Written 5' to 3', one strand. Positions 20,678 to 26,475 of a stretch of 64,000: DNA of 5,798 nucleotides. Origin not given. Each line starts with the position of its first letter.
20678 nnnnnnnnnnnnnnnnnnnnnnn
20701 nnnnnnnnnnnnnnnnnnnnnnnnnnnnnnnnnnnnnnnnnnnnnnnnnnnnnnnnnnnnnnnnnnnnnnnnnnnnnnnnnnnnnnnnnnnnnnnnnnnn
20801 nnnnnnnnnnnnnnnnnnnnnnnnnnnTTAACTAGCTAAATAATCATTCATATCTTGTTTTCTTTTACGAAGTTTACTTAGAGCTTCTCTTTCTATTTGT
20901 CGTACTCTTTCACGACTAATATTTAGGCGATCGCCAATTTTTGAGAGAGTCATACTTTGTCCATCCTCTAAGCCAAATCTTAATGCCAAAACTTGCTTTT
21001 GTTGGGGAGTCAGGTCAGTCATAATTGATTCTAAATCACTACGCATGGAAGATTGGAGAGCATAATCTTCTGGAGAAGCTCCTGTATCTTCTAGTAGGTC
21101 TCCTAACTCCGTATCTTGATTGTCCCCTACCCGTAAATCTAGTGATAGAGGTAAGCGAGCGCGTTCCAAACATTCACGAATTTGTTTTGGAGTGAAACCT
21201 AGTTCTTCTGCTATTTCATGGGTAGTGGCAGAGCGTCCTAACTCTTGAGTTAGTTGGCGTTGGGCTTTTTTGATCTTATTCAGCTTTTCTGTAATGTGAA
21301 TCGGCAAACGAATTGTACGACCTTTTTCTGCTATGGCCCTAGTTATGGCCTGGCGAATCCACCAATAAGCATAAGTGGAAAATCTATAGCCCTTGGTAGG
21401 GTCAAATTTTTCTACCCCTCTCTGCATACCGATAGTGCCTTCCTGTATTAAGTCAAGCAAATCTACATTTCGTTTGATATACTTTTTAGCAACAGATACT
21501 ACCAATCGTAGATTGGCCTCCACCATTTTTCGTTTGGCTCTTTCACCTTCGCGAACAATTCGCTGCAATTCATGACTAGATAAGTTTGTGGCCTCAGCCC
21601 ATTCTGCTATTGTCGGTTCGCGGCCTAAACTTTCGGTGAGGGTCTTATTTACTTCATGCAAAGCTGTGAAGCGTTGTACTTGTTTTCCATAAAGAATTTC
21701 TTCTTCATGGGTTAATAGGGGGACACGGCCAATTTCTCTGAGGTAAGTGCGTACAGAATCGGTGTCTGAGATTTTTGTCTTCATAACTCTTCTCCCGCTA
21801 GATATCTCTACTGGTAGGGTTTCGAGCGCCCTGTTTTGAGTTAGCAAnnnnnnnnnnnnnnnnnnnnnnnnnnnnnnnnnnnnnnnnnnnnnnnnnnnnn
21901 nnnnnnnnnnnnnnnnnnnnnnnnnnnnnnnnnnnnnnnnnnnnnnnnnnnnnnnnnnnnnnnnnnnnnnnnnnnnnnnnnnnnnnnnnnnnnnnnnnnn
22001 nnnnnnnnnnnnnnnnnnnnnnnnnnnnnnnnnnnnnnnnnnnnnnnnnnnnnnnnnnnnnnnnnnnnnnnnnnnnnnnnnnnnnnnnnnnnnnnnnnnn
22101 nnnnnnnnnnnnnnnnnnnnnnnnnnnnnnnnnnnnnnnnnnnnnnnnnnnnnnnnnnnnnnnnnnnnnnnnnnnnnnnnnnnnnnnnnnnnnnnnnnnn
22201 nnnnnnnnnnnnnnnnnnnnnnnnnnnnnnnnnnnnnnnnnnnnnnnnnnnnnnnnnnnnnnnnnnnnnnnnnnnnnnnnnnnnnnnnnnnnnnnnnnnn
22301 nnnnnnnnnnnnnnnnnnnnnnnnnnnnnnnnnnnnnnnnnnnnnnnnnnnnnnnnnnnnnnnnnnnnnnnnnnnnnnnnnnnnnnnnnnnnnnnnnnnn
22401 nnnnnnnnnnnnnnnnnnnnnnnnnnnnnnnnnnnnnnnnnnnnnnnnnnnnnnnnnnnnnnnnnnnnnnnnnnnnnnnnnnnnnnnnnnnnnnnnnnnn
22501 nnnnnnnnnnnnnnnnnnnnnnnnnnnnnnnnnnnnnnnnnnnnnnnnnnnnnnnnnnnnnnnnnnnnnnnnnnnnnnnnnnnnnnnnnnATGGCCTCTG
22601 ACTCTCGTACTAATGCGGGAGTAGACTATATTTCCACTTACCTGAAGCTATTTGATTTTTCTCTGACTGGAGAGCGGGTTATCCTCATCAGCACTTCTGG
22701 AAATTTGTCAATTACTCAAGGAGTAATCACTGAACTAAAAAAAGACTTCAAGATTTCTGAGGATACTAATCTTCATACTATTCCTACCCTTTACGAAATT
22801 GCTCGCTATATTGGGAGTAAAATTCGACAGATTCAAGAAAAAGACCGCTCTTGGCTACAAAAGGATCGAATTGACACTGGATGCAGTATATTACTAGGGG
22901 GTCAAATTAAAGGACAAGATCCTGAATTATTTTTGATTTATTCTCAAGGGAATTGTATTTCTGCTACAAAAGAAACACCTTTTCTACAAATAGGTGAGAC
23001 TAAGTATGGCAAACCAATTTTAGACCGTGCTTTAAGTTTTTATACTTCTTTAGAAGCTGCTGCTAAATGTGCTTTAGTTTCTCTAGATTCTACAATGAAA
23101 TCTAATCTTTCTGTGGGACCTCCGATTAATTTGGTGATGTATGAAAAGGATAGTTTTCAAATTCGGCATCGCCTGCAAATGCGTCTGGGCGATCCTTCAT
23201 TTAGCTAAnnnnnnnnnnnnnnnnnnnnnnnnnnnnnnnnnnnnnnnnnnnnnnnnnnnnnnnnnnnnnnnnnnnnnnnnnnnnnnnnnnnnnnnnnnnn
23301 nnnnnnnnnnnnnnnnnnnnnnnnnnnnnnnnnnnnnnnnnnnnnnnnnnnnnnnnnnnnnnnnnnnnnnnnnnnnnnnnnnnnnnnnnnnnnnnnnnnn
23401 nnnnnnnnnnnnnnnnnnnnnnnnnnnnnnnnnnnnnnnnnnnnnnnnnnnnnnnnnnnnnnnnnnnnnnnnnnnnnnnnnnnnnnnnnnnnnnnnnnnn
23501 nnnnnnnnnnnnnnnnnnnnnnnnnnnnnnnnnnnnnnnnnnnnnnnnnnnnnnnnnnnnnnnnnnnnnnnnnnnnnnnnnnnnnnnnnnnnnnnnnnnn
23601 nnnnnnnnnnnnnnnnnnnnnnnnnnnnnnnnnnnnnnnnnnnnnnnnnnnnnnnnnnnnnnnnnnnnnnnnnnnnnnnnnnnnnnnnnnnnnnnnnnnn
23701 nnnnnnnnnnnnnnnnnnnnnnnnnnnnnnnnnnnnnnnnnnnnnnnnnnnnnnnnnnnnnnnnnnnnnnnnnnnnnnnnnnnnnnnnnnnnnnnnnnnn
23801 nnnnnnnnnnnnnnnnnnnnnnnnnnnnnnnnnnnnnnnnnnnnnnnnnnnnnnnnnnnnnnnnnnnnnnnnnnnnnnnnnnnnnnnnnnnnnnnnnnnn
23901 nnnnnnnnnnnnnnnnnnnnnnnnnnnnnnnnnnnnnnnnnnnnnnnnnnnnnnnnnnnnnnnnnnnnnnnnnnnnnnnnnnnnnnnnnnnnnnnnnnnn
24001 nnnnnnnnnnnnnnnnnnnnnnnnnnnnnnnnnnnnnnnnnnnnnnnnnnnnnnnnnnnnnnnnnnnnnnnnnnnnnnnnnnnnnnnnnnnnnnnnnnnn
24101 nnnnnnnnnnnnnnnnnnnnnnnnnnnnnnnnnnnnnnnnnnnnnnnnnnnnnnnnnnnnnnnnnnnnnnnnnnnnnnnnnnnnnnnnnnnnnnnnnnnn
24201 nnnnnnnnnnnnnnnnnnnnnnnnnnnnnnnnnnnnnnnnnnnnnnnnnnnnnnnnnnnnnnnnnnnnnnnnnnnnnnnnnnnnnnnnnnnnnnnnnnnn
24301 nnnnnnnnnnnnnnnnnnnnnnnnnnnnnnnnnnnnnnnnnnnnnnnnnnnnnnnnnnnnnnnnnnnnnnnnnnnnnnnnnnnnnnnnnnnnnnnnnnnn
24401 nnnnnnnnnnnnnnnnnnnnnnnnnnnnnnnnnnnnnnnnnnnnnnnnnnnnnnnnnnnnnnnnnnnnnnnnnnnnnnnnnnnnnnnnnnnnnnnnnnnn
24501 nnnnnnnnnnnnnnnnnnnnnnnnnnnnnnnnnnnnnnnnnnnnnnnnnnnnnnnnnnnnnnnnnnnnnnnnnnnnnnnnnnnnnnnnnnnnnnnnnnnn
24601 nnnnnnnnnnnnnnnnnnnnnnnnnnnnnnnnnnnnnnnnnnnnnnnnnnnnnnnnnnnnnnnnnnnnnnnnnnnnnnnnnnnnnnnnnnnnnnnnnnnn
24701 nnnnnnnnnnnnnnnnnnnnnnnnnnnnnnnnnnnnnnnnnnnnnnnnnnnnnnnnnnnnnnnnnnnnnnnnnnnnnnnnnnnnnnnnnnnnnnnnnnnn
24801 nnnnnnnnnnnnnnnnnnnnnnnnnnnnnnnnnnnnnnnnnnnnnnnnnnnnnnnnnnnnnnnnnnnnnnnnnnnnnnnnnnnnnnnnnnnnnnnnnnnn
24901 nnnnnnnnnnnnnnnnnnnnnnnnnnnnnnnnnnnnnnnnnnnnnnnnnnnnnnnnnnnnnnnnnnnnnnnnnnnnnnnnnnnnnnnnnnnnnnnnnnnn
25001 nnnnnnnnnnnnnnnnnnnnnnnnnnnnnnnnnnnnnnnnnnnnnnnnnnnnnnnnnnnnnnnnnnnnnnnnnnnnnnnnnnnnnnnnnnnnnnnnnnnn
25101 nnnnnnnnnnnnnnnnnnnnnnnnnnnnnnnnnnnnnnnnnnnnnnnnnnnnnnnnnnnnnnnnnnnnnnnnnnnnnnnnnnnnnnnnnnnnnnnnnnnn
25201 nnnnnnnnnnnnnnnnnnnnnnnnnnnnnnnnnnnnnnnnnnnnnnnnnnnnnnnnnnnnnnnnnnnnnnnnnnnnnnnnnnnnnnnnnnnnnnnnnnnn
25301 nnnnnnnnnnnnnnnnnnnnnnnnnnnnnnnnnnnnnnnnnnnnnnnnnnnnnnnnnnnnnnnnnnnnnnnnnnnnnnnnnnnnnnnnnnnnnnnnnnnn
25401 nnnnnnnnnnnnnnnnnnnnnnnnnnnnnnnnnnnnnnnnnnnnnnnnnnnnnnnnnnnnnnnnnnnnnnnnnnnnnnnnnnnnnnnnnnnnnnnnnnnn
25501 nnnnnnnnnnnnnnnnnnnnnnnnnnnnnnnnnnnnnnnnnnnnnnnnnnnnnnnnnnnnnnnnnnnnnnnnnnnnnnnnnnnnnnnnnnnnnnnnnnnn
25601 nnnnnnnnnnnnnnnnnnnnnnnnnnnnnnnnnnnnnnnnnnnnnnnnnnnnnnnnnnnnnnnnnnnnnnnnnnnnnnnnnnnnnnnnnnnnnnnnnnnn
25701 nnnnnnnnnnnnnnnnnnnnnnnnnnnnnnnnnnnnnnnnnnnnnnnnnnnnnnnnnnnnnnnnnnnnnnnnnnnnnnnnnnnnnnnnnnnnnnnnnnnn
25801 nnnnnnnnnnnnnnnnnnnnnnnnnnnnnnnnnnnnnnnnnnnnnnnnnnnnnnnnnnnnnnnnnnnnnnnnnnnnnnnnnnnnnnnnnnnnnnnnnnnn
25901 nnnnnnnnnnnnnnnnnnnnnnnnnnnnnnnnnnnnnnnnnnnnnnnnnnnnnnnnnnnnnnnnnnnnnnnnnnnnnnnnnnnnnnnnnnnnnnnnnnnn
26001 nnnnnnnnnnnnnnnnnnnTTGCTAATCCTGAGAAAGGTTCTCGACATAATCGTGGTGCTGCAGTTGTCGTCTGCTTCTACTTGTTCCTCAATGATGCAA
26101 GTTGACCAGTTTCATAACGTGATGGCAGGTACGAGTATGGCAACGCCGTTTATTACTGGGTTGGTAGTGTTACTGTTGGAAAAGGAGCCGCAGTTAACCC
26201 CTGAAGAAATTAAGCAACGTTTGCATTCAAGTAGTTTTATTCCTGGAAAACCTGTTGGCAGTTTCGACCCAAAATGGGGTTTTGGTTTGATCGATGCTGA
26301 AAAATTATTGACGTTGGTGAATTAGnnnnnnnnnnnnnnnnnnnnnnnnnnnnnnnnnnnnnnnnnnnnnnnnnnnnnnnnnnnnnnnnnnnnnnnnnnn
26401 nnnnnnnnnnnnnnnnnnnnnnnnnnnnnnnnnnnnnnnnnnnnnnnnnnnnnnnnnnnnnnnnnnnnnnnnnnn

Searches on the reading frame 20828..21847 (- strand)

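Call 43: search_protein_families(library=pfam, proteins=[window:20828-21847:-], max_evalue=0.001)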
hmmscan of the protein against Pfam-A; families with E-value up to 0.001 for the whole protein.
window:20828-21847:- (339 aa): 6 families
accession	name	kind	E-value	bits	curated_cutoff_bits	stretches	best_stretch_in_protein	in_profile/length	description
PF04539.22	Sigma70_r3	-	2.8e-38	130.3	25.3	1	187-262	1-77/78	Sigma-70 region 3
PF04542.20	Sigma70_r2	-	1e-22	80.1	24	1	108-177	1-70/71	Sigma-70 region 2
PF04545.22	Sigma70_r4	-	3.1e-20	71.9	24.1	1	277-328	3-50/50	Sigma-70, region 4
PF00140.25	Sigma70_r1_2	-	4.2e-13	49.5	22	1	30-59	1-30/34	Sigma-70 factor, region 1.2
PF08280.17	HTH_Mga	-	1.2e-05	25.6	23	0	206-228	19-41/59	M protein trans-acting positive regulator (MGA) HTH domain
PF04967.18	HTH_10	-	7.2e-05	23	23.1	0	205-230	22-47/53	HTH DNA binding domain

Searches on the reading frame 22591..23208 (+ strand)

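Call 43: search_protein_families(library=pfam, proteins=[window:22591-23208:+], max_evalue=0.001)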
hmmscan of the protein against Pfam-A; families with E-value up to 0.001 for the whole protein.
window:22591-23208:+ (205 aa): 1 family
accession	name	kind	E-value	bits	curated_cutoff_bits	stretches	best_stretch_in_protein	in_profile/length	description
PF00227.31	Proteasome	-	0.001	19.2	22.4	0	89-174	96-179/189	Proteasome subunit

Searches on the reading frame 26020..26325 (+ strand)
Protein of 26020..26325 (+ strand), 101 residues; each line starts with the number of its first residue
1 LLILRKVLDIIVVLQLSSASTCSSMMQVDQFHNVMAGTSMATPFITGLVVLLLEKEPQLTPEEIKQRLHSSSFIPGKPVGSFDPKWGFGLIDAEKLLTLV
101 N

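Call 43: search_protein_families(library=pfam, proteins=[window:26020-26325:+], max_evalue=0.001)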
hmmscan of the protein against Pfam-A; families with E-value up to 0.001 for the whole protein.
window:26020-26325:+ (101 aa): 1 family
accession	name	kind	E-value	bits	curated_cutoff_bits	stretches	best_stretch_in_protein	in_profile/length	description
PF00082.27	Peptidase_S8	-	9.6e-10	38.7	21.8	1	29-72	230-273/288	Subtilase family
